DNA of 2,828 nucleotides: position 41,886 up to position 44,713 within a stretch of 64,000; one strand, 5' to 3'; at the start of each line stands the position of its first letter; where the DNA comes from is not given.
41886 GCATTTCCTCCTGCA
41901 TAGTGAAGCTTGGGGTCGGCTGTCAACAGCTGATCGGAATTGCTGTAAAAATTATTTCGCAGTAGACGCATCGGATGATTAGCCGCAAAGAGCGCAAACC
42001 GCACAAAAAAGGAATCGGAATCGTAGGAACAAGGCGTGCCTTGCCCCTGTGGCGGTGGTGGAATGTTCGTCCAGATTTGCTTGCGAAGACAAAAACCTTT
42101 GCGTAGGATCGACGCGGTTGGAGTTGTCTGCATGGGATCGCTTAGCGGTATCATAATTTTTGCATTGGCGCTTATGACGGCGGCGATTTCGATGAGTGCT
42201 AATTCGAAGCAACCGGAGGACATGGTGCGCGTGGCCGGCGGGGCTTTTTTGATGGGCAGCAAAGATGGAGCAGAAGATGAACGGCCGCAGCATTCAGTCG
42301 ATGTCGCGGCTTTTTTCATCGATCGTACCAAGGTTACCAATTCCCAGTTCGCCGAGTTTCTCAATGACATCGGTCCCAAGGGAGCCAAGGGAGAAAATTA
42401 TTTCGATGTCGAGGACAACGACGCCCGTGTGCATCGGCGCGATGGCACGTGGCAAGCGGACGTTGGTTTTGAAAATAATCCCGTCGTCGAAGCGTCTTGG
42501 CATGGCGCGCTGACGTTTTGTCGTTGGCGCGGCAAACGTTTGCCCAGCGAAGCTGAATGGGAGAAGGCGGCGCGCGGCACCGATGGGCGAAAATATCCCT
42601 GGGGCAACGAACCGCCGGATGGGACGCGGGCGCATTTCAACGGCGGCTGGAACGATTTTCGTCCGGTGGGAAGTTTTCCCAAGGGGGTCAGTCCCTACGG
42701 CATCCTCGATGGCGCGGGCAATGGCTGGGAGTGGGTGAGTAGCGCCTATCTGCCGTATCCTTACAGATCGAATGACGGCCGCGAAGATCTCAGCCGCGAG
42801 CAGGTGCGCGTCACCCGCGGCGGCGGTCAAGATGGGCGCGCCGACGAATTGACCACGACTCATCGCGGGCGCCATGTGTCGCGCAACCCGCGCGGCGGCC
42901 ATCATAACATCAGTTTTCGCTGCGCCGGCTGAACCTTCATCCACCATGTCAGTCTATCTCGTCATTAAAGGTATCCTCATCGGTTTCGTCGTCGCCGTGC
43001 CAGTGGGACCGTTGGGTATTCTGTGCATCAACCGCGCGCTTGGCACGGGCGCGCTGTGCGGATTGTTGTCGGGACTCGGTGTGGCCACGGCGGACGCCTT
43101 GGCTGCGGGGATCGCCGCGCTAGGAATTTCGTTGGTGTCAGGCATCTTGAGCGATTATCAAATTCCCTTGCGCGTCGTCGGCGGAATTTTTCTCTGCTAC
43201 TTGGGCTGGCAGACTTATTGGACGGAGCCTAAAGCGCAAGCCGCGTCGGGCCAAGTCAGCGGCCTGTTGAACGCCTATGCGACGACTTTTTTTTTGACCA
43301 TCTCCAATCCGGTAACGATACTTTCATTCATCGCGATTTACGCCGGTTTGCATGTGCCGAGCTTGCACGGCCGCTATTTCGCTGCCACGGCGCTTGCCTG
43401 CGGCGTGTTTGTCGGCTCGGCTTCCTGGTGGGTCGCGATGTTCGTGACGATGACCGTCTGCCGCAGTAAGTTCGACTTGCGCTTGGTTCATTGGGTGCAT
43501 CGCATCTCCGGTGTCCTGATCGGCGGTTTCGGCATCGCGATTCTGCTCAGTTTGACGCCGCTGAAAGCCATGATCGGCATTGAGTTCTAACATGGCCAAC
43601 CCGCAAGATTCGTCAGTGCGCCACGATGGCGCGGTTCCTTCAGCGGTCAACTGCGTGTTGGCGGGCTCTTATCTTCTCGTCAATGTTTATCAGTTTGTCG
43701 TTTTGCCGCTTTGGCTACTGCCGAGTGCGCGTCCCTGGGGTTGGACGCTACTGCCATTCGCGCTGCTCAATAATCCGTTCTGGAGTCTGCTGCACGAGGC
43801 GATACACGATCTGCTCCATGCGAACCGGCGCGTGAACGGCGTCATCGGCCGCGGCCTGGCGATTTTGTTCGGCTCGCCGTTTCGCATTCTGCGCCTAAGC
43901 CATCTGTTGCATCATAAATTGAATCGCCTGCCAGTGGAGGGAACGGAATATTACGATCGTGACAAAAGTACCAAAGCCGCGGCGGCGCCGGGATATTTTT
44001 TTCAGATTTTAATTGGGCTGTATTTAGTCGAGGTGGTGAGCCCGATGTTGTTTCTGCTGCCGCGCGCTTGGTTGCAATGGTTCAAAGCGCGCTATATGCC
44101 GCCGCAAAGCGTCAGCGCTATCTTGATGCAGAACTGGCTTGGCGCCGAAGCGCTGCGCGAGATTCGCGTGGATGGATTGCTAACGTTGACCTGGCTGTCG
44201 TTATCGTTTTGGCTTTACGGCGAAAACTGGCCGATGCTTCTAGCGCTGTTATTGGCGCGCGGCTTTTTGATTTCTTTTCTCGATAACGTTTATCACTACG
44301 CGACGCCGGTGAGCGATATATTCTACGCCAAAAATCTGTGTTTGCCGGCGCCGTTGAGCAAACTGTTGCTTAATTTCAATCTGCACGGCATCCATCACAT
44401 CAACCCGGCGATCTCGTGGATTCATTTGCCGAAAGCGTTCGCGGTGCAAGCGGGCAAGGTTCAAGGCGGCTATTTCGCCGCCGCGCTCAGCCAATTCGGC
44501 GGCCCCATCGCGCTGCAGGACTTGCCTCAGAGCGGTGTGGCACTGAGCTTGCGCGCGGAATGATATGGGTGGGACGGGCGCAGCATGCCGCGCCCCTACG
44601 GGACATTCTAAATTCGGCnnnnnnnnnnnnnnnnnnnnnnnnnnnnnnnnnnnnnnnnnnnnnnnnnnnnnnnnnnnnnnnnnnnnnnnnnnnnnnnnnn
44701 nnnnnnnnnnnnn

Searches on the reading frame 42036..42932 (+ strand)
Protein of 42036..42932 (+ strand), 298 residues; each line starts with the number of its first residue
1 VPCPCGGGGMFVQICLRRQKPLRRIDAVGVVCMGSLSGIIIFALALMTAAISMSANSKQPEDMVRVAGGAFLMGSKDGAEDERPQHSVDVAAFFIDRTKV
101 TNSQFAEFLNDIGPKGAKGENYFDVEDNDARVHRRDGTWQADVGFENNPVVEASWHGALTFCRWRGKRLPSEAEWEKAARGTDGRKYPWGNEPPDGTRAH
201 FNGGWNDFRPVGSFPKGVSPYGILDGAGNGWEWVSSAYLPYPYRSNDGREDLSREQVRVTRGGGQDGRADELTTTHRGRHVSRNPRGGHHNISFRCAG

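Call 3: search_protein_families(library=pfam, proteins=[window:42036-42932:+], max_evalue=0.01)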
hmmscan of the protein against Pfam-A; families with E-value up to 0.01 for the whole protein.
window:42036-42932:+ (298 aa): 1 family
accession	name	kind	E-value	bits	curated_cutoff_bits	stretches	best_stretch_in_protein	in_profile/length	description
PF03781.23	FGE-sulfatase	-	5.5e-49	167.6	23.3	1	61-297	3-254/255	Sulfatase-modifying factor enzyme 1-like domain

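Call 4: search_protein_families(library=ncbifam, proteins=[window:42036-42932:+], max_evalue=0.01)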
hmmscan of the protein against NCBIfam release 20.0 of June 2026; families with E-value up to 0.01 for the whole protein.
window:42036-42932:+ (298 aa): 7 families
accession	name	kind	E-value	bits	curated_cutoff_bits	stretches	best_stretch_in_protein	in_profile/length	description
NF041186.1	SenA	equivalog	1.8e-30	106.6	420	1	53-269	160-356/382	selenoneine synthase SenA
TIGR03440.2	egtB_TIGR03440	equivalog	1.9e-26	93.1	360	1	54-247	164-362/413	ergothioneine biosynthesis protein EgtB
TIGR03525.2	GldK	equivalog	2.8e-20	73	350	2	52-111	25-87/408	T9SS ring complex lipoprotein PorK/GldK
NF051459.1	pyoverdine_PvdO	equivalog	1.9e-11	43.6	500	1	56-251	29-233/280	dihydropyoverdine dehydrogenase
TIGR04344.1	ovoA_Nterm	equivalog_domain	1.9e-08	33.6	400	1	151-242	298-388/444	5-histidylcysteine sulfoxide synthase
TIGR03530.1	GldJ_short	equivalog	2e-08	33.5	382.9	1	55-166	58-178/396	gliding motility lipoprotein GldJ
TIGR03524.1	GldJ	equivalog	6.1e-08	31.8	458.2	1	57-167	55-180/559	gliding motility lipoprotein GldJ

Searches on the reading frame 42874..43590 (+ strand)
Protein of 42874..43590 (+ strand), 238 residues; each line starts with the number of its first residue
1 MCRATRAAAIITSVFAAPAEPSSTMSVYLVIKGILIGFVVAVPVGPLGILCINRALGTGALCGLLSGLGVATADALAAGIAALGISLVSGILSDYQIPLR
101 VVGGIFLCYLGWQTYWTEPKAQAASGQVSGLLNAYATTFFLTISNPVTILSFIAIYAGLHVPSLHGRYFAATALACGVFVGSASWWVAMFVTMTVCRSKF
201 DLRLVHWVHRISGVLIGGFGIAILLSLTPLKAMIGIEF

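Call 3: search_protein_families(library=pfam, proteins=[window:42874-43590:+], max_evalue=0.01)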
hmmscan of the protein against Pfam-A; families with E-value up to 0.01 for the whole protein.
window:42874-43590:+ (238 aa): 1 family
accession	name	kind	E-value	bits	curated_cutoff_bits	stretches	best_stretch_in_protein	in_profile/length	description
PF01810.24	LysE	-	2.6e-20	73.2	25.6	1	39-225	2-191/193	LysE type translocator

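Call 4: search_protein_families(library=ncbifam, proteins=[window:42874-43590:+], max_evalue=0.01)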
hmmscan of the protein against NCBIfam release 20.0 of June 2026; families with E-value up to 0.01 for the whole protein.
window:42874-43590:+ (238 aa): 3 families
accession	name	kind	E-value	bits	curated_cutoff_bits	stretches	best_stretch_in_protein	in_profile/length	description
TIGR00949.1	2A76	subfamily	9.9e-17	61.2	183.95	1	45-222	3-184/185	homoserine/threonine efflux transporter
NF007591.0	PRK10229.1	equivalog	3.4e-09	36.7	288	1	34-226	9-205/206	threonine export protein RhtC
NF008201.0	PRK10958.1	equivalog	1.8e-05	24.3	165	1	36-185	15-167/212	leucine efflux protein LeuE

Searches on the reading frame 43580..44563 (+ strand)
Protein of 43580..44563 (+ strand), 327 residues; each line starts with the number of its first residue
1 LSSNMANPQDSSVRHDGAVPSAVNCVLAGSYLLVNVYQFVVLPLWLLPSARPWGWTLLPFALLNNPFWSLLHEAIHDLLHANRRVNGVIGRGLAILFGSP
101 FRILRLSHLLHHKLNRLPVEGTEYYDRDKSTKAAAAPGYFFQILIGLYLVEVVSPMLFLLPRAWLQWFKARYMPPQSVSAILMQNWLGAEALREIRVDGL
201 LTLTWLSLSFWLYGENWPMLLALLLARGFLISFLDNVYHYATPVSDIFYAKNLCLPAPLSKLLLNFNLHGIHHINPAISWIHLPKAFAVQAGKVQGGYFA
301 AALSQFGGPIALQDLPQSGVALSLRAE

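Call 3: search_protein_families(library=pfam, proteins=[window:43580-44563:+], max_evalue=0.01)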
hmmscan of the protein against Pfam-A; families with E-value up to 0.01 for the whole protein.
window:43580-44563:+ (327 aa): 1 family
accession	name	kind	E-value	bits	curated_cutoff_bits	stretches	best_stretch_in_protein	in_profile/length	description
PF00487.30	FA_desaturase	-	1.6e-18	67.8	29.7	1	54-289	2-237/253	Fatty acid desaturase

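Call 4: search_protein_families(library=ncbifam, proteins=[window:43580-44563:+], max_evalue=0.01)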
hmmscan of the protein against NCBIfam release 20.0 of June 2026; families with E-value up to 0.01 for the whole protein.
window:43580-44563:+ (327 aa): 2 families
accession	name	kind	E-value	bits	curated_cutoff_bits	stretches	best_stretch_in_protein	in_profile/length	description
NF045688.1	BCarotHydoxCrtR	equivalog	1.1e-07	31.3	475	1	69-118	67-116/297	beta-carotene hydroxylase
NF045690.1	BCarotKetCrtW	equivalog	0.00056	19.3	350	0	70-115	74-121/257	beta-carotene ketolase CrtW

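Call 34: find_related_loci(query=A1, collection=genome_contigs, flank=10000)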
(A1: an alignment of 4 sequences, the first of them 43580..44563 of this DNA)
Query A1 (327 aa) in genome_contigs; peptide patterns used: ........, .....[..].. (x = any residue, [..] = any of these).
170 stretches matched a pattern; 49 encode a relative of the query (tblastn E <= 1e-3); 49 distinct loci.
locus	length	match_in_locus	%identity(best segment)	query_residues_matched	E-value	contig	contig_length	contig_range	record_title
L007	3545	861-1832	72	2-325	4e-161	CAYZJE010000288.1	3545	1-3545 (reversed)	MAG TPA_asm: uncultured Syntrophobacter sp. isolate binchicken_co165_277 genome assembly, contig: k141_515395, whole gen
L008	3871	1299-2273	73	1-325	3e-158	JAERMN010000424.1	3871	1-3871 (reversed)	MAG: Deltaproteobacteria bacterium isolate CoA_1_bin.89 scaffold_24710, whole genome shotgun sequence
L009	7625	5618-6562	71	11-325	1e-151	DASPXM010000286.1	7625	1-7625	MAG TPA_asm: Verrucomicrobiia bacterium isolate SMAG_U11567 k141_947728, whole genome shotgun sequence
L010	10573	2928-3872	72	11-325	7e-152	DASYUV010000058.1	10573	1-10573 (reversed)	MAG TPA_asm: Candidatus Binatia bacterium isolate SMAG_U4604 k141_2013588, whole genome shotgun sequence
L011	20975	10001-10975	72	1-325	2e-144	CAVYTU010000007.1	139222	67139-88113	MAG: uncultured delta proteobacterium isolate MFD05567.bin.2.108 genome assembly, contig: contig_21648, whole genome sho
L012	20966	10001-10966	67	4-325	8e-144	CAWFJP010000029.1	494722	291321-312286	MAG: uncultured delta proteobacterium isolate MFD02242.bin.2.64 genome assembly, contig: contig_8798, whole genome shotg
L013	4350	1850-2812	68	5-325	6e-144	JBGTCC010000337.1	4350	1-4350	MAG: Thermodesulfobacteriota bacterium isolate JTS-RE110 k141_1764657, whole genome shotgun sequence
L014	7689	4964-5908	68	11-325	2e-139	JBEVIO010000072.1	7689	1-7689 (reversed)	MAG: Candidatus Binatia bacterium isolate T2R6BO_autometa_bin_0099 T2R6BO_autometa_bin_0099_k133_14414291, whole genome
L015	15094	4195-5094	71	17-316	1e-138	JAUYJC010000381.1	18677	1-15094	MAG: Deltaproteobacteria bacterium isolate C24_metabat.bin.121_sub C24_k141_207771, whole genome shotgun sequence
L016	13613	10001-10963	68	5-325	2e-138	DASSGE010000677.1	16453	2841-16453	MAG TPA_asm: Candidatus Binatia bacterium isolate SMAG_U1024 k141_1432525, whole genome shotgun sequence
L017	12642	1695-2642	70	10-325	9e-136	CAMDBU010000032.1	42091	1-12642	MAG: Syntrophobacter sp. SbD2 isolate MaH-04nov19-76 genome assembly, contig: MaH-04nov19-C1990, whole genome shotgun se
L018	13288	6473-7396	67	18-325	9e-133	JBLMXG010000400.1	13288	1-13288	MAG: Chloroflexota bacterium isolate MAG262 PRJNA957066_bin42_renamed_399, whole genome shotgun sequence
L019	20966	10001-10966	69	4-325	2e-132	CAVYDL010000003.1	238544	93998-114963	MAG: uncultured delta proteobacterium isolate MFD04935.bin.1.83 genome assembly, contig: contig_14351, whole genome shot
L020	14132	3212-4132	70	11-317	5e-132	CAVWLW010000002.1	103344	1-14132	MAG: uncultured delta proteobacterium isolate MFD08691.bin.1.5 genome assembly, contig: contig_109286, whole genome shot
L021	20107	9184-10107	67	18-325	2e-130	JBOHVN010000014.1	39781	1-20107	MAG: Candidatus Binatia bacterium isolate M3-S_metawrap_bin.190 k127_2531611, whole genome shotgun sequence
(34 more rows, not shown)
